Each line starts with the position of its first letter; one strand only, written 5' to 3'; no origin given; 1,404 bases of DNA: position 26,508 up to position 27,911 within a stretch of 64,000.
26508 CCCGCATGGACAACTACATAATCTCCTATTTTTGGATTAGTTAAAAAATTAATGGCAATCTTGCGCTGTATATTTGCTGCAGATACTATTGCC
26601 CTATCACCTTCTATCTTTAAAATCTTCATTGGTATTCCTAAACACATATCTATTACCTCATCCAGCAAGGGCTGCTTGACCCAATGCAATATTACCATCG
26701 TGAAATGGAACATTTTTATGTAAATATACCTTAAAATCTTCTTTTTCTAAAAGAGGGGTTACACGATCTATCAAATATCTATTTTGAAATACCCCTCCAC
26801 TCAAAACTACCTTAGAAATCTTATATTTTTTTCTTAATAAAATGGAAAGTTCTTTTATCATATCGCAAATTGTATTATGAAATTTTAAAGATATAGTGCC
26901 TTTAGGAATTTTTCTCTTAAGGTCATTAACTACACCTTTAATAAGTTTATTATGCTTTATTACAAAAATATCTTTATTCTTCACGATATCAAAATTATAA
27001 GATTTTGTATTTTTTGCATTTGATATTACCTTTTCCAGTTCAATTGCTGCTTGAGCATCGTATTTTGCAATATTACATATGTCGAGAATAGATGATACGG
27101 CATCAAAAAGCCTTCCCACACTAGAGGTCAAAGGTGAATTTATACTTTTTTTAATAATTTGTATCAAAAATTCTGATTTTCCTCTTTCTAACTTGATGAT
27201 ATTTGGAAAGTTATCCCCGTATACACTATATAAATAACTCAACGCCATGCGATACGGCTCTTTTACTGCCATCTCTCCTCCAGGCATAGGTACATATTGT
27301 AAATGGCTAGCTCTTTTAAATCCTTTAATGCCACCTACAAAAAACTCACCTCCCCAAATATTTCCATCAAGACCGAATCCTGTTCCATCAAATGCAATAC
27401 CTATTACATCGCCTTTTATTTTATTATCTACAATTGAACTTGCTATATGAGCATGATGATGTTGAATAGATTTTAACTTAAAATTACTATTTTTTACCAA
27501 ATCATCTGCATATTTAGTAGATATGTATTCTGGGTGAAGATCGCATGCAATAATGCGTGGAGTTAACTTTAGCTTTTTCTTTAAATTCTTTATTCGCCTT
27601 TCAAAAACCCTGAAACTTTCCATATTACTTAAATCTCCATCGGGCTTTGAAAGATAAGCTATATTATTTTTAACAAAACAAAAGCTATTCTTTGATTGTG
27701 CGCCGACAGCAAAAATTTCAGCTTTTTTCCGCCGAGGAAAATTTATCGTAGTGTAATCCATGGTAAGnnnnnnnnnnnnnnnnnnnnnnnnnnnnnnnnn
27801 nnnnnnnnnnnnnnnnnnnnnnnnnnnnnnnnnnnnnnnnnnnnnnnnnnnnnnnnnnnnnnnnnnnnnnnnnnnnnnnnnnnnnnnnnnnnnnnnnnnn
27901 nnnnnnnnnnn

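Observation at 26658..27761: HypF encoded as the C-terminal Kae1-like half only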

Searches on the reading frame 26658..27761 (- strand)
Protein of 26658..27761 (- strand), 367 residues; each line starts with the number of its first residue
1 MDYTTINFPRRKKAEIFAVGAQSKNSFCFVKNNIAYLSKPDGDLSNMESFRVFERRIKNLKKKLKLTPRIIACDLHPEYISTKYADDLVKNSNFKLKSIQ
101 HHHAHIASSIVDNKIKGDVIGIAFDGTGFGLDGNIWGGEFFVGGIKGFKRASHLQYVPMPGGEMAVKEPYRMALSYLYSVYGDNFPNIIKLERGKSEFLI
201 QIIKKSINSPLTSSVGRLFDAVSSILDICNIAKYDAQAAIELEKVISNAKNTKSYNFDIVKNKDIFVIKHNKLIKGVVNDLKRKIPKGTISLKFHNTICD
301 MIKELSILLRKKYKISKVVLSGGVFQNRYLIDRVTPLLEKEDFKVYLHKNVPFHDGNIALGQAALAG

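Call 4: search_protein_families(library=pfam, proteins=[window:26658-27761:-], max_evalue=0.01)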
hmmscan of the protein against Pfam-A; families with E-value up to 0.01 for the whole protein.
window:26658-27761:- (367 aa): 3 families
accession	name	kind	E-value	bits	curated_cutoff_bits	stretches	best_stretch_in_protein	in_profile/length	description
PF22521.2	HypF_C_2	-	8.8e-82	274.9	27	1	121-362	1-241/241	Carbamoyltransferase, Kae1-like Domain, second subdomain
PF17788.7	HypF_C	-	1.5e-29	103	23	1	12-111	2-98/99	HypF Kae1-like domain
PF00814.31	TsaD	-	0.0019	18.4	24.8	1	185-346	105-248/264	tRNA N6-adenosine threonylcarbamoyltransferase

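Call 5: search_protein_families(library=ncbifam, proteins=[window:26658-27761:-], max_evalue=0.01)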
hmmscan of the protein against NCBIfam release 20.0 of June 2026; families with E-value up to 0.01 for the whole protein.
window:26658-27761:- (367 aa): 3 families
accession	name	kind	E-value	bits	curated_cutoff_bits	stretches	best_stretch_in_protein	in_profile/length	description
TIGR00143.1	hypF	equivalog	3e-87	293.5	466.1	1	7-365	383-739/741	carbamoyltransferase HypF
TIGR03723.1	T6A_TsaD_YgjD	equivalog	1.8e-07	30.6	296.1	1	230-350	183-295/314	tRNA (adenosine(37)-N6)-threonylcarbamoyltransferase complex transferase subunit TsaD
TIGR00329.1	gcp_kae1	subfamily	4.1e-07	29.6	207.8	1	212-348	156-292/305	tRNA (adenosine(37)-N6)-threonylcarbamoyltransferase complex transferase subunit TsaD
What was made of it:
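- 26658..27761 (-): hypF-C: stand-alone Kae1-like carbamoyltransferase domain of HypF (367 aa). Pfam PF17788 + PF22521 only; TIGR00143 profile positions 383-739 (calls 4, 5).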

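Call 8: find_homologous_proteins(query=window:26658-27761:-, max_evalue=1e-10)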
Query window:26658-27761:- (367 aa): 7968 proteins with E <= 1e-10 among 8000 candidates; the best 120 are listed.
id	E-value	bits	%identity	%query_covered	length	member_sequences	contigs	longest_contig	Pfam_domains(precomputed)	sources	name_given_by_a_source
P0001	1.4e-193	661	79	100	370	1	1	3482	PF17788.8,PF22521.3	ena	-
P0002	5.2e-185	633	76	100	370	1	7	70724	PF17788.8,PF22521.3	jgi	-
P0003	4.9e-179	613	72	100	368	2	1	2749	PF17788.8,PF22521.3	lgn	-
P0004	8.7e-176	602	72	100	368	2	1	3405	PF17788.8,PF22521.3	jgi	-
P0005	1.5e-149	516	62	100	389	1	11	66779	PF17788.8,PF22521.3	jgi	-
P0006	2.6e-148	512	61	100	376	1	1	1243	PF17788.8,PF22521.3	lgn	-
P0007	8.4e-144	497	59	100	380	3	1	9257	PF17788.8,PF22521.3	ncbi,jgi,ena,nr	ncbi:MAG: hypothetical protein KJ952_02200 [Candidatus Omnitrophica bacterium]|nr:hypothetical prote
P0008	8.1e-143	494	60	100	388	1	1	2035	PF00814.32,PF17788.8,PF22521.3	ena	-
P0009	6.4e-142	491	58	100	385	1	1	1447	PF17788.8,PF22521.3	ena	-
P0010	1.6e-141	490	59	100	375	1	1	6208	PF17788.8,PF22521.3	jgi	jgi:hydrogenase maturation protein HypF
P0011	4.3e-141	488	57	100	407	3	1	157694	PF17788.8,PF22521.3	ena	-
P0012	4.7e-141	488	60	100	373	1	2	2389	PF17788.8,PF22521.3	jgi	jgi:hydrogenase maturation protein HypF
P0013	3.4e-140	485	59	100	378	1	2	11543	PF17788.8,PF22521.3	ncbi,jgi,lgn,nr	ncbi:MAG: carbamoyltransferase HypF [Candidatus Omnitrophica bacterium]|nr:carbamoyltransferase HypF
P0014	5.3e-140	485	58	100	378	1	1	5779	PF17788.8,PF22521.3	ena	-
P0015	3.2e-139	482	57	100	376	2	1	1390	PF17788.8,PF22521.3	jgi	-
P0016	3.7e-139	482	61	96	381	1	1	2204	PF17788.8,PF22521.3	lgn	-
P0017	1.1e-138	480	59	100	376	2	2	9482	PF17788.8,PF22521.3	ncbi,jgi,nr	ncbi:MAG: carbamoyltransferase HypF [Candidatus Omnitrophica bacterium]|nr:carbamoyltransferase HypF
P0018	4.5e-138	478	57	100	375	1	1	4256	PF17788.8,PF22521.3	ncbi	-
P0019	1.7e-137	476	57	100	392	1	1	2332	PF17788.8,PF22521.3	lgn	-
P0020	2.2e-137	476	59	100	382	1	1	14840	PF17788.8,PF22521.3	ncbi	ncbi:hypothetical protein ACFL0P_06875 [Candidatus Omnitrophota bacterium]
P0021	4.0e-137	475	58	100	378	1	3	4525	PF17788.8,PF22521.3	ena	-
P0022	6.4e-137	475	58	100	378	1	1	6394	PF17788.8,PF22521.3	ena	-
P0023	6.8e-137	474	59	100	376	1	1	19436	PF17788.8,PF22521.3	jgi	-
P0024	1.0e-136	474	57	100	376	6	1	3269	PF17788.8,PF22521.3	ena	-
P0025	1.5e-136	473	58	100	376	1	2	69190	PF17788.8,PF22521.3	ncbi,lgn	-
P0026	8.3e-136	471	57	100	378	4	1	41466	PF17788.8,PF22521.3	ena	-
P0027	1.4e-134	467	56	100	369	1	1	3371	PF17788.8,PF22521.3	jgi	jgi:hydrogenase maturation protein HypF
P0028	1.8e-134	466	58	100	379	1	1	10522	PF17788.8,PF22521.3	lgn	-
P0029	1.9e-134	466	55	100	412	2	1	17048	PF17788.8,PF22521.3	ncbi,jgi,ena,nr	ncbi:MAG: hypothetical protein AUJ70_02765 [Candidatus Omnitrophica bacterium CG1_02_40_15]|nr:MAG: 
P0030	1.9e-134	466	58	100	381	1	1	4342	PF17788.8,PF22521.3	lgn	-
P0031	2.9e-134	466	56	100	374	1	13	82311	PF17788.8,PF22521.3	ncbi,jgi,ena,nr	ncbi:MAG: hypothetical protein CO035_07265 [Candidatus Omnitrophica bacterium CG_4_9_14_0_2_um_filte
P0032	3.0e-134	466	56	100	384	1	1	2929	PF17788.8,PF22521.3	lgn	-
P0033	3.9e-134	465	57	100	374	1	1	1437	PF17788.8,PF22521.3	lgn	-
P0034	4.6e-134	465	58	99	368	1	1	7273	PF17788.8,PF22521.3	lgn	-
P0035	1.3e-133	464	59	96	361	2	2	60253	PF17788.8,PF22521.3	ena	-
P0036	2.3e-133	463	56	100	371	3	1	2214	PF17788.8,PF22521.3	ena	-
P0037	3.1e-133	462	57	100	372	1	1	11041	PF17788.8,PF22521.3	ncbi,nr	ncbi:MAG: hypothetical protein NTX47_00375 [Candidatus Omnitrophica bacterium]|nr:hypothetical prote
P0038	5.0e-133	462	56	100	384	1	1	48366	PF17788.8,PF22521.3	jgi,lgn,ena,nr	nr:hypothetical protein [Candidatus Omnitrophota bacterium]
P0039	1.2e-132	461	58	100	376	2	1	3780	PF17788.8,PF22521.3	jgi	jgi:hydrogenase maturation protein HypF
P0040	1.2e-132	460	56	100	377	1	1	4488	PF17788.8,PF22521.3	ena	-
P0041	1.5e-132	460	57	100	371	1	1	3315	PF17788.8,PF22521.3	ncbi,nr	ncbi:MAG: hypothetical protein Q8N76_05920 [Candidatus Omnitrophota bacterium]|nr:hypothetical prote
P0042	3.4e-132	459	57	100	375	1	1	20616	PF17788.8,PF22521.3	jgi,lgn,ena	-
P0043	4.8e-132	459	55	100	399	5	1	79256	PF17788.8,PF22521.3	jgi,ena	-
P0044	5.2e-132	458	57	100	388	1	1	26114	PF17788.8,PF22521.3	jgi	-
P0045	5.3e-132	458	57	99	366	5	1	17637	PF17788.8,PF22521.3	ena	-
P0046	1.3e-131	457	55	100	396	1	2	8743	PF17788.8,PF22521.3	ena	-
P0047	1.9e-131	457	57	100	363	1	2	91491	PF00814.32,PF17788.8,PF22521.3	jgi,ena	-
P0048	2.2e-131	456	57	100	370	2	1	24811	PF17788.8,PF22521.3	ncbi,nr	ncbi:MAG: hypothetical protein KKG21_02175 [Candidatus Omnitrophica bacterium]|nr:hypothetical prote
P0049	2.3e-131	456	55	100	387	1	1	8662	PF17788.8,PF22521.3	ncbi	-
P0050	4.2e-131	455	56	100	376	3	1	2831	PF17788.8,PF22521.3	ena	-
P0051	7.4e-131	455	58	96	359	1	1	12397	PF17788.8,PF22521.3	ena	-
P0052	1.0e-130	454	57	100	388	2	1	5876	PF17788.8,PF22521.3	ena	-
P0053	2.4e-130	453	55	100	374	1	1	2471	PF17788.8,PF22521.3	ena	-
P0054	2.7e-130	453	56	100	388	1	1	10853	PF17788.8,PF22521.3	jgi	-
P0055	3.5e-130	452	57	100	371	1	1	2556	PF17788.8,PF22521.3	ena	-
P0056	4.8e-130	452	55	100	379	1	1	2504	PF17788.8,PF22521.3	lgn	-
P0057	5.2e-130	452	55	100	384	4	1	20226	PF17788.8,PF22521.3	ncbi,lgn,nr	ncbi:MAG: hypothetical protein Q7O04_04865 [Candidatus Omnitrophota bacterium]|nr:hypothetical prote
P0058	7.0e-130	451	56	100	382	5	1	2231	PF17788.8,PF22521.3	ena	-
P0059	1.0e-129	451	56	100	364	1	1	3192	PF17788.8,PF22521.3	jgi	jgi:hydrogenase maturation protein HypF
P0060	1.2e-129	451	58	94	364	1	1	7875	PF17788.8,PF22521.3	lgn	-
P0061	1.0e-128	448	56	100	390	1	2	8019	PF17788.8,PF22521.3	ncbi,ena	-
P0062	2.3e-128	446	54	100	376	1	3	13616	PF17788.8,PF22521.3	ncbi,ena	-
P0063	2.9e-128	446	54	100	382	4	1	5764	PF17788.8,PF22521.3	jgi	jgi:hydrogenase maturation protein HypF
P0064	4.8e-128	445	54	100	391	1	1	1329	PF17788.8,PF22521.3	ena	-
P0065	6.7e-128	445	55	100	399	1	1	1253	PF17788.8,PF22521.3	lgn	-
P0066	6.9e-128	445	57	100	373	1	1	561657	PF17788.8,PF22521.3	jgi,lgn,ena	-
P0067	8.8e-128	444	54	100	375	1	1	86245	PF17788.8,PF22521.3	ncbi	ncbi:MAG: hypothetical protein ABH815_04810 [Candidatus Omnitrophota bacterium]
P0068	2.2e-127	443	52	100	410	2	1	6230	PF17788.8,PF22521.3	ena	-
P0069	3.3e-127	443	55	100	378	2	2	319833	PF17788.8,PF22521.3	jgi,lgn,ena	-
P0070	1.8e-126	440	53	100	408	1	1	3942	PF17788.8,PF22521.3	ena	-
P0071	2.1e-126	440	54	100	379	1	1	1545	PF17788.8,PF22521.3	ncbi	-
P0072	3.5e-126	439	55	100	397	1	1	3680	PF17788.8,PF22521.3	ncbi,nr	ncbi:MAG: hypothetical protein Q8N67_06045 [Candidatus Omnitrophota bacterium]|nr:hypothetical prote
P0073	1.0e-125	438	52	100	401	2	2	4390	PF17788.8,PF22521.3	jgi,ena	-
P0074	1.1e-125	438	56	99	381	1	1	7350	PF17788.8,PF22521.3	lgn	-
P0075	2.3e-125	437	54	100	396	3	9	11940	PF17788.8,PF22521.3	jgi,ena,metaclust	metaclust:\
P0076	2.7e-125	436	55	100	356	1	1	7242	PF17788.8,PF22521.3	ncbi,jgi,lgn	ncbi:MAG: hypothetical protein WC312_07990 [Candidatus Omnitrophota bacterium]|jgi:hydrogenase matur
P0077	4.8e-125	435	52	100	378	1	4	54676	PF17788.8,PF22521.3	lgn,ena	-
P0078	5.1e-125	435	58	90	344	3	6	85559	PF17788.8,PF22521.3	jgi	-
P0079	1.3e-124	434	54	100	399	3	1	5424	PF17788.8,PF22521.3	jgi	jgi:hydrogenase maturation protein HypF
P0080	1.4e-124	434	52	100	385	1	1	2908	PF17788.8,PF22521.3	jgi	jgi:hydrogenase maturation protein HypF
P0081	1.7e-124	434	53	100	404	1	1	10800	PF17788.8,PF22521.3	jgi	-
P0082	1.0e-123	431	51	100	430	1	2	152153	PF17788.8,PF22521.3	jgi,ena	-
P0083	1.2e-123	431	53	100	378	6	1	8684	PF17788.8,PF22521.3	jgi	-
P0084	1.7e-123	430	55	100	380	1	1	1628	PF17788.8,PF22521.3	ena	-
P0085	2.4e-123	430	53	100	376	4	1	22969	PF17788.8,PF22521.3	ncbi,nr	ncbi:MAG: hypothetical protein KKA34_03415 [Candidatus Omnitrophica bacterium]|nr:hypothetical prote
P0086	3.0e-123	430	61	97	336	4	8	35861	PF17788.8,PF22521.3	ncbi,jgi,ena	-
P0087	4.1e-123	429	56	96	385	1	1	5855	PF17788.8,PF22521.3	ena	-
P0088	7.5e-123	428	51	100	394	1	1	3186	PF17788.8,PF22521.3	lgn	-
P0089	9.8e-123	428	53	100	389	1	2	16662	PF17788.8,PF22521.3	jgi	-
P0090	2.0e-122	427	53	100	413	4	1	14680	PF17788.8,PF22521.3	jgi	-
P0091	2.0e-122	427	54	100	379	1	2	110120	PF17788.8,PF22521.3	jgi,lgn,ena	-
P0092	3.2e-122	426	57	97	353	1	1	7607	PF17788.8,PF22521.3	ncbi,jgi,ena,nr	ncbi:MAG: hypothetical protein KKD11_05790 [Candidatus Omnitrophica bacterium]|nr:hypothetical prote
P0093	5.8e-122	425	51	100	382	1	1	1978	PF17788.8,PF22521.3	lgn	-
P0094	1.4e-121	424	50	100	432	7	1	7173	PF17788.8,PF22521.3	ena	-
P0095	3.3e-121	423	57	97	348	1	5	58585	PF17788.8,PF22521.3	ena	-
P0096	5.9e-121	422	50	100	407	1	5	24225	PF17788.8,PF22521.3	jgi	-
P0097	6.3e-121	422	53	100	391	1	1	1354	PF17788.8,PF22521.3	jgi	-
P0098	4.1e-120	419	49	100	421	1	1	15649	PF17788.8,PF22521.3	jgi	-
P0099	1.6e-119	417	54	100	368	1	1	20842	PF17788.8,PF22521.3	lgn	-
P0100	4.1e-118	413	52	99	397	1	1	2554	PF17788.8,PF22521.3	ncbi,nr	ncbi:MAG: hypothetical protein KKB46_02175 [Candidatus Omnitrophica bacterium]|nr:hypothetical prote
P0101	3.2e-114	400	51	100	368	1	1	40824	PF17788.8,PF22521.3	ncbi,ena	ncbi:MAG: hypothetical protein ABIG92_06670 [Candidatus Omnitrophota bacterium]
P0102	2.8e-112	394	52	100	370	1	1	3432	PF02543.22,PF17788.8,PF22521.3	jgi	-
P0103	4.3e-112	393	51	100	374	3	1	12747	PF17788.8,PF22521.3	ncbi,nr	ncbi:MAG: hypothetical protein KKH08_04450 [Candidatus Omnitrophica bacterium]|nr:hypothetical prote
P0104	4.7e-112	393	50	98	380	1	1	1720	PF00814.32,PF17788.8,PF22521.3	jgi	jgi:hydrogenase maturation protein HypF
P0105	1.1e-111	392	51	100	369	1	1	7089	PF17788.8,PF22521.3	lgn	-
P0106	6.9e-111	389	51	98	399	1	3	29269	PF17788.8,PF22521.3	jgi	-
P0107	7.6e-111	389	49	96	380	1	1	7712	PF00814.32,PF17788.8,PF22521.3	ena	-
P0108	1.2e-109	385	48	96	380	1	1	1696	PF00814.32,PF17788.8,PF22521.3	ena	-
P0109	2.4e-109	384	49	98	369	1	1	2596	PF17788.8,PF22521.3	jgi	jgi:hydrogenase maturation protein HypF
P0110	3.0e-109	384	48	99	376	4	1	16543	PF17788.8,PF22521.3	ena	-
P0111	5.4e-109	383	51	99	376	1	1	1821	PF00814.32,PF17788.8,PF22521.3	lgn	-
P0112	1.1e-107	378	49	99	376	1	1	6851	PF17788.8,PF22521.3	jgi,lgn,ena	-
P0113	1.8e-107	378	50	98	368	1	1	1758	PF17788.8,PF22521.3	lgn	-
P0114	7.4e-107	376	48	96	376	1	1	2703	PF17788.8,PF22521.3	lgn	-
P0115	7.4e-107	376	48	100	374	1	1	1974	PF17788.8,PF22521.3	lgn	-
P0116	9.0e-107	375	48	95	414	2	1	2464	PF17788.8,PF22521.3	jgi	jgi:hydrogenase maturation protein HypF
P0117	1.2e-106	375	58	83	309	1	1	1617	PF17788.8,PF22521.3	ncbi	-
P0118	2.4e-106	374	48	96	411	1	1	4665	PF17788.8,PF22521.3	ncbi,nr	ncbi:MAG TPA: carbamoyltransferase HypF [bacterium]|nr:carbamoyltransferase HypF [bacterium]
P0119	3.5e-106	373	49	96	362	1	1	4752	PF17788.8,PF22521.3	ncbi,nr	ncbi:MAG: hypothetical protein PHP46_05275 [Candidatus Omnitrophica bacterium]|nr:hypothetical prote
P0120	9.0e-106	372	48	98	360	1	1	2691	PF17788.8,PF22521.3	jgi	-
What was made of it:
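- The named ones are Candidatus Omnitrophota MAGs, apart from one labelled only 'bacterium' (call 8).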

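Call 12: find_encoding_contigs(protein=P0066, flank=10000, max_places=2)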
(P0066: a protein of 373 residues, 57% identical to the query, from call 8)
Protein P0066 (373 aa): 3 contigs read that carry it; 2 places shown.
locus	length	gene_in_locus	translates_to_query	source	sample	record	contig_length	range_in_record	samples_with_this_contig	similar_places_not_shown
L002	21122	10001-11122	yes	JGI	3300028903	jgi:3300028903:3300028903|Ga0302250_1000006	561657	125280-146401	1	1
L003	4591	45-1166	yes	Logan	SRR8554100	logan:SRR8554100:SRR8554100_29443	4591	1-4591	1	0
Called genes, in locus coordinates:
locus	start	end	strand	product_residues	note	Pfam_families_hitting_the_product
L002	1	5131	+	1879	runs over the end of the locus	PF00300:His_Phos_1, PF00288:GHMP_kinases_N (weak), PF08544:GHMP_kinases_C (weak), PF04055:Radical_SAM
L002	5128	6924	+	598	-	PF02310:B12-binding, PF04055:Radical_SAM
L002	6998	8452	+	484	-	PF13567:DUF4131, PF03772:Competence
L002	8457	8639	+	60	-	-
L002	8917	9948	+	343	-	-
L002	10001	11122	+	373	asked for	PF17788:HypF_C, PF22521:HypF_C_2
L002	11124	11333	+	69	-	PF01455:HupF_HypC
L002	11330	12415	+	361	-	PF01924:HypD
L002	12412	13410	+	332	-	PF00586:AIRS, PF02769:AIRS_C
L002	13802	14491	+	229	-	PF27030:AbpE_bact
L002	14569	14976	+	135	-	PF09383:NIL, PF13183:Fer4_8 (faint), PF00037:Fer4, PF12837:Fer4_6 (weak), PF13237:Fer4_10, PF14697:Fer4_21 (weak), PF12838:Fer4_7, PF13187:Fer4_9, +4 more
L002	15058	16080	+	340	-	PF13237:Fer4_10 (faint), PF13534:Fer4_17 (faint), PF12797:Fer4_2 (faint), PF17179:Fer4_22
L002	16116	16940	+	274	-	PF00970:FAD_binding_6, PF00175:NAD_binding_1, PF10418:DHODB_Fe-S_bind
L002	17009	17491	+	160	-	PF13247:Fer4_11, PF12838:Fer4_7 (weak), PF13187:Fer4_9 (weak)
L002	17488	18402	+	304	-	PF00146:NADHdh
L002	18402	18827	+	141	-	PF01058:Oxidored_q6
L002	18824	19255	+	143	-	PF00329:Complex1_30kDa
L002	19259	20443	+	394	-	PF00374:NiFeSe_Hases, PF00346:Complex1_49kDa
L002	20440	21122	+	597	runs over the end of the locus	PF00361:Proton_antipo_M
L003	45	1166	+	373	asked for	PF17788:HypF_C, PF22521:HypF_C_2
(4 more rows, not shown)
